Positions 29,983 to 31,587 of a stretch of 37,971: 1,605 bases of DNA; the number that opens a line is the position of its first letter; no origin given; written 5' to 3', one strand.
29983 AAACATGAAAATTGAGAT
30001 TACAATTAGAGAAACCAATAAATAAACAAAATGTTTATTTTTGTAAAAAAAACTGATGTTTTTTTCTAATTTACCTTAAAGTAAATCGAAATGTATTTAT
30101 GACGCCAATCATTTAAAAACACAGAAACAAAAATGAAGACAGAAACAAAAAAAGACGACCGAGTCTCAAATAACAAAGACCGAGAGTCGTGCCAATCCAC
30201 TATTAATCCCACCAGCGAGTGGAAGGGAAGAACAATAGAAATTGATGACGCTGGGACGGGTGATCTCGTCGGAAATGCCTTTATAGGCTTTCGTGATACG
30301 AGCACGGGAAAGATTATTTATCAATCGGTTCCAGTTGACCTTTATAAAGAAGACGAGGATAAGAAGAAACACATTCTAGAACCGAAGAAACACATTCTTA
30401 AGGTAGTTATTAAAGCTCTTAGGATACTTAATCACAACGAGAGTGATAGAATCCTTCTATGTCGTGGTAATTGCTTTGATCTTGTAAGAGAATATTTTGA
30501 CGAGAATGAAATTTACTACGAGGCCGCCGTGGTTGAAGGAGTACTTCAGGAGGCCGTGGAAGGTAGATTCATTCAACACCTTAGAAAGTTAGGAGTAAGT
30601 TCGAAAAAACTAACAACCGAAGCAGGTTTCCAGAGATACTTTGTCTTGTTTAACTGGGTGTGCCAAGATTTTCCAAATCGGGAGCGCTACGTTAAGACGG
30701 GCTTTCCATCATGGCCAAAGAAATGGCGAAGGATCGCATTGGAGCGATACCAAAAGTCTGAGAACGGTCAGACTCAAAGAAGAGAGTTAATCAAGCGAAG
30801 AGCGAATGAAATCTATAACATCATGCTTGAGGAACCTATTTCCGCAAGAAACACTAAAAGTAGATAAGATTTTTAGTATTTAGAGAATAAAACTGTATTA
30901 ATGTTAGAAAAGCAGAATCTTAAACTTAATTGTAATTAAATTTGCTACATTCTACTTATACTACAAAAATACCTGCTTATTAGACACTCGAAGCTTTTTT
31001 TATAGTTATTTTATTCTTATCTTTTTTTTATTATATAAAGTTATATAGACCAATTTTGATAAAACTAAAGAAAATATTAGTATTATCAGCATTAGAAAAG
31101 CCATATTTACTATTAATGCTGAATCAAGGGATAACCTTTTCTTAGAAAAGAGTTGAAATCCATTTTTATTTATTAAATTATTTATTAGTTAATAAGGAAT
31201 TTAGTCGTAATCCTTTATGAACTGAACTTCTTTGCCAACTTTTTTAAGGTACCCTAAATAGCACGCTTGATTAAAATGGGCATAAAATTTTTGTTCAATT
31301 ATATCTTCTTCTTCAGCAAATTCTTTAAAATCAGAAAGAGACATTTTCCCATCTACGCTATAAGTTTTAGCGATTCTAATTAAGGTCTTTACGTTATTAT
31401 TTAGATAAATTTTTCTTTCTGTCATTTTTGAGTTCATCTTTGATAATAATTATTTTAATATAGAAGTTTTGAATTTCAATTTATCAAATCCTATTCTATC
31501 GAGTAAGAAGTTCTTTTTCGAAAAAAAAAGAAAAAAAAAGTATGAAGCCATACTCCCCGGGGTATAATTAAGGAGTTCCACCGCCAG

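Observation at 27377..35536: Accessory block of unassigned genes: candidate undescribed system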

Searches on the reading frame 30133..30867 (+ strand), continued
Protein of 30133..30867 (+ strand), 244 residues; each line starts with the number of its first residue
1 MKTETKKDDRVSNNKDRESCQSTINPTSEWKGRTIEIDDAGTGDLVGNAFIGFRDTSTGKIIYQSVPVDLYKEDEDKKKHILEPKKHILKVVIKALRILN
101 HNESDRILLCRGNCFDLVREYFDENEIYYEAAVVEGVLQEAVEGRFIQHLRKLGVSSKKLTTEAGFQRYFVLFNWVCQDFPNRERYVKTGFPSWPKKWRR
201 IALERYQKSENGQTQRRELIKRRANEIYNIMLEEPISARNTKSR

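Call 75: find_related_loci(query=A6, collection=genome_contigs, flank=5000)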
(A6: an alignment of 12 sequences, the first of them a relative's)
Query A6 (165 aa) in genome_contigs; peptide patterns used: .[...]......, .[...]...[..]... (x = any residue, [..] = any of these).
413 stretches matched a pattern; 128 encode a relative of the query (tblastn E <= 1e-3); the best 80 are kept; 80 distinct loci.
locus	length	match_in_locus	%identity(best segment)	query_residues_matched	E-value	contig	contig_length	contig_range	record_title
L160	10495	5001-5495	99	1-165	2e-104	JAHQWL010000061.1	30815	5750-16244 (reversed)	MAG: Promethearchaeia archaeon isolate ABR06 NODE_308_length_30815_cov_11, whole genome shotgun sequence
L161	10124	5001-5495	78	1-165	1e-86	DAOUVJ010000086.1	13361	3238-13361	MAG TPA_asm: Promethearchaeota archaeon isolate CSMAG_846 CSMAG_846_k141_1579663_length_13361_cov_13.0000, whole genome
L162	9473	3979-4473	79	1-165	8e-86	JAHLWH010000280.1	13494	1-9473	MAG: Promethearchaeota archaeon isolate 6H3_1 k141_104258, whole genome shotgun sequence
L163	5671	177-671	79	1-165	2e-85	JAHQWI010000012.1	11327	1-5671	MAG: Promethearchaeia archaeon isolate ABR03 NODE_1107_length_11327_cov_5, whole genome shotgun sequence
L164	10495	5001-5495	76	1-165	3e-84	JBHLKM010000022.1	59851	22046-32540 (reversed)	MAG: Candidatus Hodarchaeota archaeon isolate DZ1B.338 DZ1B.338@922, whole genome shotgun sequence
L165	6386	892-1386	78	1-165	3e-84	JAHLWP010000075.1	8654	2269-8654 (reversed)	MAG: Promethearchaeota archaeon isolate 9R3_44 NODE_2734_length_8654_cov_245.348296, whole genome shotgun sequence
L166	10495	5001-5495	76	1-165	6e-84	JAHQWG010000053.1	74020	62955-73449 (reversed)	MAG: Promethearchaeia archaeon isolate ABR01 NODE_90_length_74020_cov_19, whole genome shotgun sequence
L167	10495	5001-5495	78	1-165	6e-84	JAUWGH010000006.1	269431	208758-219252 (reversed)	MAG: Promethearchaeota archaeon isolate CSMAG_2237 CSMAG_2237_k141_1882810_length_269431_cov_71.0000, whole genome shotg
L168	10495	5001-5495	79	1-165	6e-84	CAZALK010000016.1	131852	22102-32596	MAG TPA_asm: uncultured archaeon isolate binchicken_co136_26 genome assembly, contig: NODE_45_length_131852_cov_230.9638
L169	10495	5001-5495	76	1-165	1e-83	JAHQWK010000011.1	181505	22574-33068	MAG: Promethearchaeia archaeon isolate ABR05 NODE_21_length_181505_cov_10, whole genome shotgun sequence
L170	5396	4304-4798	78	1-165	2e-83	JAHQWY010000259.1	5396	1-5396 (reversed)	MAG: Promethearchaeia archaeon isolate WORC5 WOR136_contig-100_1586, whole genome shotgun sequence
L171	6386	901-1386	79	1-165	2e-83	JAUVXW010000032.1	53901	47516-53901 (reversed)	MAG: Promethearchaeota archaeon isolate CSMAG_1226 CSMAG_1226_k141_1435781_length_53901_cov_21.9266, whole genome shotgu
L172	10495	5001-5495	78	1-165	3e-83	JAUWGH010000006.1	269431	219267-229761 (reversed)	MAG: Promethearchaeota archaeon isolate CSMAG_2237 CSMAG_2237_k141_1882810_length_269431_cov_71.0000, whole genome shotg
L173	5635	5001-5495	76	1-165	5e-83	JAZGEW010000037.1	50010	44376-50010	MAG: Promethearchaeia archaeon isolate SCS4bin.30 SCS4bin.30_37, whole genome shotgun sequence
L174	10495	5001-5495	76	1-165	1e-82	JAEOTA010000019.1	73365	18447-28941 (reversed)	MAG: Promethearchaeota archaeon isolate YT1_007 k127_15246968, whole genome shotgun sequence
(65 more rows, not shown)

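Call 94: search_protein_families(library=pfam, proteins=[L119:9547-10101:-, L123:8871-9533:+, L130:15238-16062:+, L096:13169-14389:-, L089:12092-12625:-, L089:9594-10145:+, L116:9939-10364:-, L129:9632-11722:+, L114:1318-1749:+, L100:7647-7874:+], max_evalue=0.001)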
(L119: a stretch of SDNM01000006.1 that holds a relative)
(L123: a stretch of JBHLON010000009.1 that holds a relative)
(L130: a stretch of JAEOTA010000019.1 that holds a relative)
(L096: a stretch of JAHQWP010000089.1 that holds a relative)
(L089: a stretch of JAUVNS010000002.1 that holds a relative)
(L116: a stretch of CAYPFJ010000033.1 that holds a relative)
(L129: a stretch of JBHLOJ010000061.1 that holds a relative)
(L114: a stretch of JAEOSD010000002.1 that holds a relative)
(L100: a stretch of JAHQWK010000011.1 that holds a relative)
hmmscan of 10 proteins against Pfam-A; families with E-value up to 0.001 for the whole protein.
L119:9547-10101:- (184 aa): 3 families
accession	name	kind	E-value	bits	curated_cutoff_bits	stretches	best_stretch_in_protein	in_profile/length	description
PF00071.28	Ras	-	5.9e-37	127.2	21.6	1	9-170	1-161/162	Ras family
PF08477.19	Roc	-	1.7e-26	93.3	27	1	9-123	1-119/119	Ras of Complex, Roc, domain of DAPkinase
PF00025.27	Arf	-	1.6e-07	31.4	22.3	1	9-131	16-134/174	ADP-ribosylation factor family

L123:8871-9533:+ (220 aa): 17 families
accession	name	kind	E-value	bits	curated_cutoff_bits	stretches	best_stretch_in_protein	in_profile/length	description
PF08241.18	Methyltransf_11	-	9.3e-24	84.3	21.2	1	48-139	1-90/95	Methyltransferase domain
PF13847.12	Methyltransf_31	-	1.2e-22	80.6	27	1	46-166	6-132/145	Methyltransferase domain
PF13649.12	Methyltransf_25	-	7.5e-22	78.3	27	1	48-138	2-95/97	Methyltransferase domain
PF08242.18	Methyltransf_12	-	6e-17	62.6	30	1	48-139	1-95/98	Methyltransferase domain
PF13489.12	Methyltransf_23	-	8e-12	45.6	27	1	43-141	22-113/164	Methyltransferase domain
PF01209.24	Ubie_methyltran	-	3.7e-11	43.3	20.1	1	44-201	48-204/233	ubiE/COQ5 methyltransferase family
PF05175.20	MTS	-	1.1e-09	38.6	23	1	39-123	27-112/170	Methyltransferase small domain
PF02390.23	Methyltransf_4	-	2.2e-07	31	24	1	44-103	2-63/173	Putative methyltransferase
PF13679.12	Methyltransf_32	-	1.2e-06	29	27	1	34-94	16-81/143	Methyltransferase domain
PF24675.1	NpmA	-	3.8e-06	26.8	60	1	26-104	3-90/214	16S rRNA (adenine(1408)-N(1))-methyltransferase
PF06325.19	PrmA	-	6.1e-05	23.1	22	1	45-114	164-231/296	Ribosomal protein L11 methyltransferase (PrmA)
PF01170.24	UPF0020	-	0.00015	22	22.3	1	63-115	73-127/197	RMKL-like, methyltransferase domain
PF12847.13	Methyltransf_18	-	0.00045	20.7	27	0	38-117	8-90/151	Methyltransferase domain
PF08123.19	DOT1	-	0.00051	20.1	23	0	20-139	16-130/205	Histone methylation protein DOT1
PF07021.18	MetW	-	0.00069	19.7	21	0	38-137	7-103/193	Methionine biosynthesis protein MetW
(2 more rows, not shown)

L130:15238-16062:+ (274 aa): 6 families
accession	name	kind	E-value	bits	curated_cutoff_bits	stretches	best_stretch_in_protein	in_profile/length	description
PF00561.26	Abhydrolase_1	-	2.4e-24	86.8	25.8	1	21-258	2-245/245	alpha/beta hydrolase fold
PF12146.15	Hydrolase_4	-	2.5e-20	73.2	27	1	41-256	27-237/239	Serine aminopeptidase, S33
PF12697.13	Abhydrolase_6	-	5.2e-13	50.6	26.3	1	22-260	1-213/217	Alpha/beta hydrolase family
PF03096.20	Ndr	-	1.3e-09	37.6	23.3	1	65-270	79-277/283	Ndr family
PF20408.4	Abhydrolase_11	-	3.3e-05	24.2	27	0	206-256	121-170/193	Alpha/beta hydrolase domain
PF08386.16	Abhydrolase_4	-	0.00066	20.2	21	0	211-266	33-88/103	TAP-like protein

L096:13169-14389:- (406 aa): 5 families
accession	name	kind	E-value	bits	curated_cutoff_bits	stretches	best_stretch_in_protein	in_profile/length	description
PF07690.21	MFS_1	-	2.8e-57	194.7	33.4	2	27-280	2-252/347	Major Facilitator Superfamily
PF05977.19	MFS_3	-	4e-14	52.4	27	2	58-209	47-201/524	Transmembrane secretion effector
PF12832.13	MFS_1_like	-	9.1e-13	48.4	25.2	1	27-388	8-371/373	MFS_1 like family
PF13347.12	MFS_2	-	2e-12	46.8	27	2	153-384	143-386/427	MFS/sugar transport protein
PF00083.30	Sugar_tr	-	1.6e-06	27.7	22.3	1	58-191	48-185/452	Sugar (and other) transporter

L089:12092-12625:- (177 aa): 1 family
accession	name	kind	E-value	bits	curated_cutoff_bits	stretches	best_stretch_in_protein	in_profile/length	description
PF09828.14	ChrB_C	-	2.5e-36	125.4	25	1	3-143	1-132/132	ChrB, C-terminal domain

L089:9594-10145:+ (183 aa): 1 family
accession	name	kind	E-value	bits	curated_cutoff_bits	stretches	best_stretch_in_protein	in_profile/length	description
PF00386.27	C1q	-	7.2e-06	26.7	23.7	1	61-156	16-108/127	C1q domain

L116:9939-10364:- (141 aa): 0 families

L129:9632-11722:+ (696 aa): 2 families
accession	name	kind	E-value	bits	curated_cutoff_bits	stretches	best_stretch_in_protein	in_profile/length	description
PF13229.12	Beta_helix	-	9.7e-07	29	25.9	1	143-291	2-156/158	Right handed beta helix region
PF05048.19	NosD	-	5.7e-05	23.1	23.6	1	137-269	34-169/212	Periplasmic copper-binding protein (NosD)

L114:1318-1749:+ (143 aa): 6 families
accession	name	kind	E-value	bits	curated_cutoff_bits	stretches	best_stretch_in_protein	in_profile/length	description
PF00583.31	Acetyltransf_1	-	5.8e-12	46.4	20.7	1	37-130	22-116/116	Acetyltransferase (GNAT) family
PF13673.13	Acetyltransf_10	-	6.3e-10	39.6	23.6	1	40-139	22-116/128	Acetyltransferase (GNAT) domain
PF13420.13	Acetyltransf_4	-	3.7e-09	37.2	24.3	1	31-138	32-142/155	Acetyltransferase (GNAT) domain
PF13508.13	Acetyltransf_7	-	2.7e-06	28.1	27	1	48-131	2-83/84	Acetyltransferase (GNAT) domain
PF21794.3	RAD51D_N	-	7.4e-05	23.3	27.3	1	87-138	5-55/60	RAD51D, N-terminal domain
PF13527.13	Acetyltransf_9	-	0.00097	19.6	25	0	35-109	29-108/127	Acetyltransferase (GNAT) domain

L100:7647-7874:+ (75 aa): 1 family
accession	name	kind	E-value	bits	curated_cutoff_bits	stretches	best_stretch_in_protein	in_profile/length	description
PF24461.1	DUF7576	-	0.00029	21.1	27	1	28-70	17-58/60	Family of unknown function (DUF7576)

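Call 96: list_cluster_members(proteins=[P0214, P0217, P0222, P0224, P0229, P0232, P0239, P0244, P0249, P0257])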
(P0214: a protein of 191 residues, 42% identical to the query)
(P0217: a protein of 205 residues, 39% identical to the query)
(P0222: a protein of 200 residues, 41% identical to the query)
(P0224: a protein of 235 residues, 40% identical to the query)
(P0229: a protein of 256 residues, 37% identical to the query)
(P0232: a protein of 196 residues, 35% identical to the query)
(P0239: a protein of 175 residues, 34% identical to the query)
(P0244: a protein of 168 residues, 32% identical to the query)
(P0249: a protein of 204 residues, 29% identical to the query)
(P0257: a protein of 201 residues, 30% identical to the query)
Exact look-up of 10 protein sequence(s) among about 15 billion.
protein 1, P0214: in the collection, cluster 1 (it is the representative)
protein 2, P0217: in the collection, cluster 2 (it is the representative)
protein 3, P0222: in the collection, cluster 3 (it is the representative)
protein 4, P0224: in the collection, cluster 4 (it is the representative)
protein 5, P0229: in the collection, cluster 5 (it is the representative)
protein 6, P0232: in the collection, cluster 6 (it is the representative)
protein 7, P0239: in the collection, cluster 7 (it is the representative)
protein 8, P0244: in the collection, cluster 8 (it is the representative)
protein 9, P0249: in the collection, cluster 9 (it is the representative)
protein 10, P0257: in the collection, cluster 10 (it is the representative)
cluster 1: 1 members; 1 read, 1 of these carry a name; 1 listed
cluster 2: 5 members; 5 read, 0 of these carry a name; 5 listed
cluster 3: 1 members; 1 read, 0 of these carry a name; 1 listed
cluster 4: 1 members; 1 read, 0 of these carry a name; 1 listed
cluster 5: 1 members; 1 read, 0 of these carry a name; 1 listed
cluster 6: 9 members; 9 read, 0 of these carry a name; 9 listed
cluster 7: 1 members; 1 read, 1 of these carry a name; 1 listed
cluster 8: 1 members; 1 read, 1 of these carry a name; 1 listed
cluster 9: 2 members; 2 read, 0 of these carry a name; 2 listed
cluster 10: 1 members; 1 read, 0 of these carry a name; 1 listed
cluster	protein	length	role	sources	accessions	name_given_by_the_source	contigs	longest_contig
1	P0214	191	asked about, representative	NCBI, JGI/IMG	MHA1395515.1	MAG: hypothetical protein ACTSRZ_18595 [Promethearchaeota archaeon]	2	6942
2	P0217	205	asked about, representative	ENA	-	-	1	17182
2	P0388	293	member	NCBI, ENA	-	-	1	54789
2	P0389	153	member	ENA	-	-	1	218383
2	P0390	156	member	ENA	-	-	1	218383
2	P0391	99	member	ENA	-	-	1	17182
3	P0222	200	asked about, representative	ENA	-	-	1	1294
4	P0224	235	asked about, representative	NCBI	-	-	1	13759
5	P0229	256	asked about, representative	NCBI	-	-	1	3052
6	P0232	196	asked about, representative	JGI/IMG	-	-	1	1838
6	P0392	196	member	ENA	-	-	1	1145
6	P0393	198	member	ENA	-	-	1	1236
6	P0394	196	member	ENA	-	-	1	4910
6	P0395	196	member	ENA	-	-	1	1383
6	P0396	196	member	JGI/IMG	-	-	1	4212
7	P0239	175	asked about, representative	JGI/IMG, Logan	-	hypothetical protein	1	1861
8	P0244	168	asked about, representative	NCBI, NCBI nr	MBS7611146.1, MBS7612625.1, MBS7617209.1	hypothetical protein KEJ27_02875 [Candidatus Bathyarchaeota archaeon] | hypothetical protein [Candidatus Bathyarchaeota archaeon]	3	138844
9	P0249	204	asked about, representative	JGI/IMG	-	-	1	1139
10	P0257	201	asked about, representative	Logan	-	-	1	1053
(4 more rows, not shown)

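Call 114: search_protein_families(library=pfam, alignment_id=A3, max_evalue=1)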
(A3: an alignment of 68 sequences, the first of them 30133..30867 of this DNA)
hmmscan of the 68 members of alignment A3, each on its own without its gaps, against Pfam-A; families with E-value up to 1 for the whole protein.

A. member 1, window:30133-30867:+ (244 aa): 1 family
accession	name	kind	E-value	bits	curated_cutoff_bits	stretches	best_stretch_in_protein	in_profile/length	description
PF16217.10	M64_N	-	0.024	14.7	27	1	13-73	20-77/122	Peptidase M64 N-terminus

B. families by the number of members that match (of 68 scanned): 73 families (the first 25 are shown)
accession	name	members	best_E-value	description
PF14559.12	TPR_19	2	0.0005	Tetratricopeptide repeat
PF12895.13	ANAPC3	2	0.041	Anaphase-promoting complex, cyclosome, subunit 3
PF13428.12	TPR_14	2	0.043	Tetratricopeptide repeat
PF00696.33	AA_kinase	1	2.4e-43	Amino acid kinase family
PF23477.1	zf_Tbcl_2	1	6.3e-14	Probable treble clef zinc finger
PF07719.23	TPR_2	1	2.5e-06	Tetratricopeptide repeat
PF00412.28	LIM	1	0.0014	LIM domain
PF24273.1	TRASH_HVO_1752_C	1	0.0015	HVO_1752, C-terminal TRASH domain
PF11199.13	DUF2891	1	0.0018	Protein of unknown function (DUF2891)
PF13431.12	TPR_17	1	0.002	Tetratricopeptide repeat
PF13432.12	TPR_16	1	0.0035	Tetratricopeptide repeat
PF04848.19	Pox_A22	1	0.0074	Poxvirus A22 protein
PF10557.15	Cullin_Nedd8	1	0.012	Cullin protein neddylation domain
PF14853.12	Fis1_TPR_C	1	0.012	Fis1 C-terminal tetratricopeptide repeat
PF01239.28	PPTA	1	0.013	Protein prenyltransferase alpha subunit repeat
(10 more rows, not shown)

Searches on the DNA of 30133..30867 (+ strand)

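Call 68: search_rna_families(sources=[L103, L104, L106, L112, L116, L107, L100], threshold=gathering)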
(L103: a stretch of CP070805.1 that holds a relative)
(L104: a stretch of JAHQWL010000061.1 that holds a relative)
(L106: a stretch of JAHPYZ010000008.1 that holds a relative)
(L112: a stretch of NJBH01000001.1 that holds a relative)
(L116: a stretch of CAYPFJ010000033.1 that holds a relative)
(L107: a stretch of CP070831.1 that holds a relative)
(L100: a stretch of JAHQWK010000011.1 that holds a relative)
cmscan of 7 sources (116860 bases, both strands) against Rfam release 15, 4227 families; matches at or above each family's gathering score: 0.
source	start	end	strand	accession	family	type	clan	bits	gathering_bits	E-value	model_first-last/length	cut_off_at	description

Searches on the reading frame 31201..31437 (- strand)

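Call 4: search_protein_families(library=pfam, proteins=[window:31201-31437:-], max_evalue=0.01)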
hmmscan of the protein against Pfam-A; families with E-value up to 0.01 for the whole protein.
window:31201-31437:- (78 aa): 0 families

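Call 5: search_protein_families(library=padloc, proteins=[window:31201-31437:-], max_evalue=0.01)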
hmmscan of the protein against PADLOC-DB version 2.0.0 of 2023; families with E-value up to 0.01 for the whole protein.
window:31201-31437:- (78 aa): 1 family
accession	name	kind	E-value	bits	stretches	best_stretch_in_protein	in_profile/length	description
PDLC00769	Cyclase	-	0.001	16.6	1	2-61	151-207/261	oligonucleotide-cyclase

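Call 14: search_protein_families(library=ncbifam, proteins=[window:31201-31437:-], max_evalue=0.05)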
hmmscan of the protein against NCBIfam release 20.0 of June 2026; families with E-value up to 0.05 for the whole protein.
window:31201-31437:- (78 aa): 0 families

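Call 62: search_protein_families(library=pfam, proteins=[window:31201-31437:-], max_evalue=1)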
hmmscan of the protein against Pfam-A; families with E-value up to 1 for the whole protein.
window:31201-31437:- (78 aa): 0 families
